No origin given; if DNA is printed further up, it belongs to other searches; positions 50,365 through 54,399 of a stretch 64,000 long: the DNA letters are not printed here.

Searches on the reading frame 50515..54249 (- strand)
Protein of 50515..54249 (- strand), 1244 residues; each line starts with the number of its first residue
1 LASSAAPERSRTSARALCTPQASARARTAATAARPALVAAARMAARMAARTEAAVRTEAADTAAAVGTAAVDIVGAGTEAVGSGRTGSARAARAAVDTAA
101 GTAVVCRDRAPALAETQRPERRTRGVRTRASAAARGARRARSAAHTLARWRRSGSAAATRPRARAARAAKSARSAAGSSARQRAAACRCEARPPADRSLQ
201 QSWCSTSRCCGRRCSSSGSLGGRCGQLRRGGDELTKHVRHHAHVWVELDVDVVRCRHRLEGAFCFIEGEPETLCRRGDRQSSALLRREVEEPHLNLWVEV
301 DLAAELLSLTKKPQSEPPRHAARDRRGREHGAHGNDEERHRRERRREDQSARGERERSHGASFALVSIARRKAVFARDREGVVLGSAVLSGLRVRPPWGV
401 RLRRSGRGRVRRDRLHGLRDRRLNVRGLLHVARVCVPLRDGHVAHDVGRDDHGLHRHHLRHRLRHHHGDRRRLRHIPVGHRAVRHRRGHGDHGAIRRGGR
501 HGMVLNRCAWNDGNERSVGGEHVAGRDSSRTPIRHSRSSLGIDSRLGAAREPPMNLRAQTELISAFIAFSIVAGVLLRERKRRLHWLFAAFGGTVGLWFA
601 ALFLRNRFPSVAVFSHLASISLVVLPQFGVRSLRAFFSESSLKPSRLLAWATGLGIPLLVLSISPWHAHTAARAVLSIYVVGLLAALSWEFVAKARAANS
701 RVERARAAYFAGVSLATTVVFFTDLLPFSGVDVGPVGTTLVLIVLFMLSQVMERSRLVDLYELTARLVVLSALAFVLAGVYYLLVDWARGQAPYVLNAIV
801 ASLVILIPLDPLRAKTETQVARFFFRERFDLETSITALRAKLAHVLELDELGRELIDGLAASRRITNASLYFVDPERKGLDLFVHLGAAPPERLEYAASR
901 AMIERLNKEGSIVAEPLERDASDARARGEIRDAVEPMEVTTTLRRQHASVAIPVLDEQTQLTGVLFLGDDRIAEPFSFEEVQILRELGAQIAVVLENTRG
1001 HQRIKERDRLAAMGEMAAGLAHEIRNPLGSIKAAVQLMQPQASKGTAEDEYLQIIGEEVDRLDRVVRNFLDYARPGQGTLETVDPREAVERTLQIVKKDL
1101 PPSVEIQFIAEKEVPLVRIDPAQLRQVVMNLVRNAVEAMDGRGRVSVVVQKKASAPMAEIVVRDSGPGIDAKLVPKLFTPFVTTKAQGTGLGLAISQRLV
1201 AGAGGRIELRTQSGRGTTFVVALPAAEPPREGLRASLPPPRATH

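Call 9: search_protein_families(library=pfam, proteins=[window:50515-54249:-], max_evalue=0.01)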
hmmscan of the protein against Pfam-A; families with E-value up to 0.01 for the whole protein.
window:50515-54249:- (1244 aa): 4 families
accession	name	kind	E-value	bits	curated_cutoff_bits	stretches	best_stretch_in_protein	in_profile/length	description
PF02518.31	HATPase_c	-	1.8e-26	93.2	26.4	1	1120-1226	2-110/111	Histidine kinase-, DNA gyrase B-, and HSP90-like ATPase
PF00512.31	HisKA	-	3.5e-15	56.3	26.9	1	1013-1078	2-66/66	His Kinase A (phospho-acceptor) domain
PF01590.32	GAF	-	3.5e-05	24.8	22.4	1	927-995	76-133/133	GAF domain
PF13185.12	GAF_2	-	0.00057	20.5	28.6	1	847-996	3-136/136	GAF domain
